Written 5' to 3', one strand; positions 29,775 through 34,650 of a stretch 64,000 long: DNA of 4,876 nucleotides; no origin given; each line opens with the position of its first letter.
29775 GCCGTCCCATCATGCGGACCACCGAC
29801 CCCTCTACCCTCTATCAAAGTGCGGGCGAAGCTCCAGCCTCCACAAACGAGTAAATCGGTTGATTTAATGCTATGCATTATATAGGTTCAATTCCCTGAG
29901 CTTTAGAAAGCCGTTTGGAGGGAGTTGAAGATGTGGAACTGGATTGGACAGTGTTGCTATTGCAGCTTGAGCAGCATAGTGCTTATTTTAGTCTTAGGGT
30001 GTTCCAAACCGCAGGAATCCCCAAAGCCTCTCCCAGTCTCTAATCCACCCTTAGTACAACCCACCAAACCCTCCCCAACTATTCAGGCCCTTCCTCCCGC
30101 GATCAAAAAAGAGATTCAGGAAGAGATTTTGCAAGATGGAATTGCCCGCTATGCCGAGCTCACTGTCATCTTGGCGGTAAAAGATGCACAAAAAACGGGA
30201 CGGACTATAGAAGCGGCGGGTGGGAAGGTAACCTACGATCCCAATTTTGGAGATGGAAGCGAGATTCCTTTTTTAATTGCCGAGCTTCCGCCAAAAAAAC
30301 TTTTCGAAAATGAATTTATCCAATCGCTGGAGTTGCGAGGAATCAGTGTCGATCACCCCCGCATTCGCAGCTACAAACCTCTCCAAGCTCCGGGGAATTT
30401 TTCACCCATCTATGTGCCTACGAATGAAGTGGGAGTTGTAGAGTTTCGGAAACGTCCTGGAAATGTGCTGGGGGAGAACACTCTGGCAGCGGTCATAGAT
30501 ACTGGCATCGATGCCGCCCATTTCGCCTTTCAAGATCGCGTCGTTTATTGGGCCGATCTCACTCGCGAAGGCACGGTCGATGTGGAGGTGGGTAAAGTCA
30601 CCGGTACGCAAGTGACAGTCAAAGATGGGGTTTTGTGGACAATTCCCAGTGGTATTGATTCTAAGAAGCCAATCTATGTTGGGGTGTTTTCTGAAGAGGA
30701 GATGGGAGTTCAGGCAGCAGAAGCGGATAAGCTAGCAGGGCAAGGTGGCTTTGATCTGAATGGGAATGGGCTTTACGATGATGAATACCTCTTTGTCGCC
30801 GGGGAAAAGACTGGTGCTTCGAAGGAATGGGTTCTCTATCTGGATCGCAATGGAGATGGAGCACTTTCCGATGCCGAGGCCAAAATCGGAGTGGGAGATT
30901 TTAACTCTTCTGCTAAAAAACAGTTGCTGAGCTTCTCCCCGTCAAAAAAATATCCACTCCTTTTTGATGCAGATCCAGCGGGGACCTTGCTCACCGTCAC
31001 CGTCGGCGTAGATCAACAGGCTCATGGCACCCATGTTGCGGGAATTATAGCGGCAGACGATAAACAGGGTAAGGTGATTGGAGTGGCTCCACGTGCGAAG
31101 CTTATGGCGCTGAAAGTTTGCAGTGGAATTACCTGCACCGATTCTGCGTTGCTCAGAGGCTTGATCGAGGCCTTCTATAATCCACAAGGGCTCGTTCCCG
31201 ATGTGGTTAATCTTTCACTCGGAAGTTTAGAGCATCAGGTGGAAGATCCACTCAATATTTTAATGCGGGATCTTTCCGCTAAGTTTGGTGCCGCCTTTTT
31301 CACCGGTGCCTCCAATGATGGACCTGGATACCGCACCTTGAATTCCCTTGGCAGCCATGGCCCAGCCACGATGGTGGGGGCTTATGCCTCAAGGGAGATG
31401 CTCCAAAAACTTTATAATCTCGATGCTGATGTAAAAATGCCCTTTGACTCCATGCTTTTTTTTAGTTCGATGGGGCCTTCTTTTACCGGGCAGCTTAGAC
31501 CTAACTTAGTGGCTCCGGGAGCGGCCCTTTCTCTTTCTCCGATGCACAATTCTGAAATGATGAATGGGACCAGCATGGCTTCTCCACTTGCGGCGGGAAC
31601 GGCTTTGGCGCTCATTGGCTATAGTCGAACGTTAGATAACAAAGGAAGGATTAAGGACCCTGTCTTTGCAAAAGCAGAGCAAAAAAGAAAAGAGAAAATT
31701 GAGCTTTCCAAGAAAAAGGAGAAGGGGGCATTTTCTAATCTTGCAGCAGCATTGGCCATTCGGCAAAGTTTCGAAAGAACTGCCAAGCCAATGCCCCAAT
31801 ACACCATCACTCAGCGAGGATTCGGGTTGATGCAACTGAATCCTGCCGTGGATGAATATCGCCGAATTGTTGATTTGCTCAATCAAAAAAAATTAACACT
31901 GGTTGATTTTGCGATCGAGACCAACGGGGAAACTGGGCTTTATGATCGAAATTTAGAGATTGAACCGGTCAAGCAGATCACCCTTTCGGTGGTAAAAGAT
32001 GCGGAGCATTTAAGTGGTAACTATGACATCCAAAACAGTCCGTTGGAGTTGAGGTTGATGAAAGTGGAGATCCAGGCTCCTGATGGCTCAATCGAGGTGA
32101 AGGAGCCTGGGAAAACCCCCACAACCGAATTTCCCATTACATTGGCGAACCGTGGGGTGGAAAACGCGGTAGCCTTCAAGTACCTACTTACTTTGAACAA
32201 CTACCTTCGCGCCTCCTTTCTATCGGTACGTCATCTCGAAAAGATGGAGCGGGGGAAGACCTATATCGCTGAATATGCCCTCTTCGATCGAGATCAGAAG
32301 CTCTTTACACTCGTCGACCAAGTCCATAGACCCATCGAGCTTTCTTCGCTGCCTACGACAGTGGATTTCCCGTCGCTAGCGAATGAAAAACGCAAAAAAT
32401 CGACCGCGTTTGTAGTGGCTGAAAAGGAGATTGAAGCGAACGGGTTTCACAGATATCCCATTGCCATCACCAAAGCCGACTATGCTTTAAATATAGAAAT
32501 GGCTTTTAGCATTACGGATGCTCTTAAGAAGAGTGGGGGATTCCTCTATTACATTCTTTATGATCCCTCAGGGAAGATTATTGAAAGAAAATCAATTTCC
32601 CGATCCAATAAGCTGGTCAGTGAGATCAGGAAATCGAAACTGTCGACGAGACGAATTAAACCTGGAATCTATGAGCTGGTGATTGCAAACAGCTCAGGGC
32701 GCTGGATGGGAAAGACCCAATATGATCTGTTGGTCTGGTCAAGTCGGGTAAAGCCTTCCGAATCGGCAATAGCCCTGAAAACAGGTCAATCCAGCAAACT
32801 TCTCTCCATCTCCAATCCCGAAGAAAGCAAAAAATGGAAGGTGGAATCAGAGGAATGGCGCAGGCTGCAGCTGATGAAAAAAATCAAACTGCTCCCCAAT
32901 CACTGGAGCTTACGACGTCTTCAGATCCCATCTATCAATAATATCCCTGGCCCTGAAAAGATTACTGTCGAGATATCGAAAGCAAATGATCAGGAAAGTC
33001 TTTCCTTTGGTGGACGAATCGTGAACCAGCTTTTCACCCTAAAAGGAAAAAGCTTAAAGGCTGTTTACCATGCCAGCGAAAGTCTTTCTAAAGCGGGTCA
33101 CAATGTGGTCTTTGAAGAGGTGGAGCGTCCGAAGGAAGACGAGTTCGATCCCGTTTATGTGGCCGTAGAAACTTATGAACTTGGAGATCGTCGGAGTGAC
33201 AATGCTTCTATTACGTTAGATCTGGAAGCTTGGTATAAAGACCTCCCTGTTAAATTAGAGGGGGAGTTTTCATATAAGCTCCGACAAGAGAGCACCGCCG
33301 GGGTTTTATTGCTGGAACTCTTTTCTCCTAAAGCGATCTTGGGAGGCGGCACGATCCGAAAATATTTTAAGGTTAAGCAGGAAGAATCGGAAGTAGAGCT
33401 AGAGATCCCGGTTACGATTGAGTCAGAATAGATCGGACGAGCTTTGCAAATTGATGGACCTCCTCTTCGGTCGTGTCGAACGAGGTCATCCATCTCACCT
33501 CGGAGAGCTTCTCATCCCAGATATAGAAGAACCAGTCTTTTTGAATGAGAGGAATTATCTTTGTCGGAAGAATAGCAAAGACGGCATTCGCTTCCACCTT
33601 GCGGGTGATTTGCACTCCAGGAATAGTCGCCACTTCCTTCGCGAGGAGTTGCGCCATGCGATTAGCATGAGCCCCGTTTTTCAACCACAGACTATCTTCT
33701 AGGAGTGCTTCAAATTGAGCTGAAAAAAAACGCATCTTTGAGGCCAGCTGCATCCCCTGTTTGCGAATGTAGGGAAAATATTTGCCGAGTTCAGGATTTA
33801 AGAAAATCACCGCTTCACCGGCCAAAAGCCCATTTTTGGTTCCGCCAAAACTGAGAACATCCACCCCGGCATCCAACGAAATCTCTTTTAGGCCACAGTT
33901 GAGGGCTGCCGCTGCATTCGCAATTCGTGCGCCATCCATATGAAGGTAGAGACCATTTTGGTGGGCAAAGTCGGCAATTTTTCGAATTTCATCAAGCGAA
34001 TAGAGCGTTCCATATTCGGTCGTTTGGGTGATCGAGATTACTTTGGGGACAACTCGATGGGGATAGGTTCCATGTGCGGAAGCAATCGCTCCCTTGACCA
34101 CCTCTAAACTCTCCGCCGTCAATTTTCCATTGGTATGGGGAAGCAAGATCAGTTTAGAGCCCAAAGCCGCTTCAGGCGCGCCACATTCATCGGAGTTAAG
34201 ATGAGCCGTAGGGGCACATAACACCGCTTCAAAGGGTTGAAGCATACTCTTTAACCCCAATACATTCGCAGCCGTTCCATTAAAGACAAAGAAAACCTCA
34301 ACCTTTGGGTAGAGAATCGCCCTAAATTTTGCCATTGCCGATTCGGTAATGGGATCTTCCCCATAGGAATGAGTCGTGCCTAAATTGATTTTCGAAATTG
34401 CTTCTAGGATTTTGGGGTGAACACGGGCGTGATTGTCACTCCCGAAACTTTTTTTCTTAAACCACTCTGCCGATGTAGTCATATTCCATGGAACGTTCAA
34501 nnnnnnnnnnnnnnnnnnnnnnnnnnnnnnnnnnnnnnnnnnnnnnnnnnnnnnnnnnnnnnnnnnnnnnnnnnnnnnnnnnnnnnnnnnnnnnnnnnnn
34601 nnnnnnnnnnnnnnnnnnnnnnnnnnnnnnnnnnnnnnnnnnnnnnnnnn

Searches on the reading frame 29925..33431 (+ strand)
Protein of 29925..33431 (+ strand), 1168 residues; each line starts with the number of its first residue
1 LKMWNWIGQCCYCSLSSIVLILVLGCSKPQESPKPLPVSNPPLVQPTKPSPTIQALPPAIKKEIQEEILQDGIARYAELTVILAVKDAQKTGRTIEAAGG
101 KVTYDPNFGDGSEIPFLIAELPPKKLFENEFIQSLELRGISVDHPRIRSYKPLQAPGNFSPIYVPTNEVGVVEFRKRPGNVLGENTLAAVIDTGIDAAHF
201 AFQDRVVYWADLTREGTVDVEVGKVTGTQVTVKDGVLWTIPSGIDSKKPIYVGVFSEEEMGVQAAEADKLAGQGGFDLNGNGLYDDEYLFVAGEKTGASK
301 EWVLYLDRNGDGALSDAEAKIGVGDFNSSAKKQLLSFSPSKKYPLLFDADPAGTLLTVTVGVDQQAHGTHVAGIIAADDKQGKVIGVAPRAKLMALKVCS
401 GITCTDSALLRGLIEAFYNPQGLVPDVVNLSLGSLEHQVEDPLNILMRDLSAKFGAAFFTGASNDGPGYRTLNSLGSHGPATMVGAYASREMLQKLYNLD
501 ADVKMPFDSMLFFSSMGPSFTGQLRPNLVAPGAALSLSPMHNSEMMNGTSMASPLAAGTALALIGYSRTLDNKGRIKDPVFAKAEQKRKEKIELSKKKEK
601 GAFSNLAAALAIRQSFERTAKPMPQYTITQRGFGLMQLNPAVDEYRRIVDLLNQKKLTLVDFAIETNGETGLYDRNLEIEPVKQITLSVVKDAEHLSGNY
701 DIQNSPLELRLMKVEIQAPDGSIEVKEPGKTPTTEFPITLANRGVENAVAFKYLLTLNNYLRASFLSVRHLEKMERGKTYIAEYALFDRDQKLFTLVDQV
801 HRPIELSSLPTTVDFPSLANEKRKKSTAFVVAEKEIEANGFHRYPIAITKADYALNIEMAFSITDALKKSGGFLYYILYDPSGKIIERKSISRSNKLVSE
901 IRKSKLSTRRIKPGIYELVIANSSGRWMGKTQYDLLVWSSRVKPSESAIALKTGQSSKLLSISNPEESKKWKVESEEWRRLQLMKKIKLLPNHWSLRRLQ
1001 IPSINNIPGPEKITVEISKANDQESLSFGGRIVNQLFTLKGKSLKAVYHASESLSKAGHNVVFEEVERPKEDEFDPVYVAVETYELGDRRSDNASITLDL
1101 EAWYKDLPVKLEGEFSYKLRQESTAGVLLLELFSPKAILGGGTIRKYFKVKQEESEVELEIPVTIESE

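Call 59: search_protein_families(library=pfam, max_evalue=0.00001, proteins=[window:29925-33431:+])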
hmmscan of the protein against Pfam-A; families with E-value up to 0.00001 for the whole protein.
window:29925-33431:+ (1168 aa): 1 family
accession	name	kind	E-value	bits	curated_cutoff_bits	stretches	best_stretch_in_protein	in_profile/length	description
PF00082.27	Peptidase_S8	-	1.2e-27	97.4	21.8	1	184-563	2-253/288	Subtilase family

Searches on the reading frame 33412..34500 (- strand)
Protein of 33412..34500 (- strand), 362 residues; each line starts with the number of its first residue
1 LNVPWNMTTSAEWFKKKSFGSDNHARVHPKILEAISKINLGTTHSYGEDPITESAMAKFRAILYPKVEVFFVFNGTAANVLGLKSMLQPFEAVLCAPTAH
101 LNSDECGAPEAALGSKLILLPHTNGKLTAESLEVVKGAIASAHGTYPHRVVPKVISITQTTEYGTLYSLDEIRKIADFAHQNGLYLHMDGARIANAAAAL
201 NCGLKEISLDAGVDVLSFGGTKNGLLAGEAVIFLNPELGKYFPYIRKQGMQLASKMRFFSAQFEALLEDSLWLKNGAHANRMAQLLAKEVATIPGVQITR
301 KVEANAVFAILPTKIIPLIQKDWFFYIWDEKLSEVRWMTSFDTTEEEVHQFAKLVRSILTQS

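Call 59: search_protein_families(library=pfam, max_evalue=0.00001, proteins=[window:33412-34500:-])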
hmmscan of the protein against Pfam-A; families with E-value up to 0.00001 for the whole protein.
window:33412-34500:- (362 aa): 1 family
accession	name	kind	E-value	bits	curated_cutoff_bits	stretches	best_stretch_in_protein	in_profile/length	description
PF01212.27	Beta_elim_lyase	-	5.1e-48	164.3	27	1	19-309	2-283/288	Beta-eliminating lyase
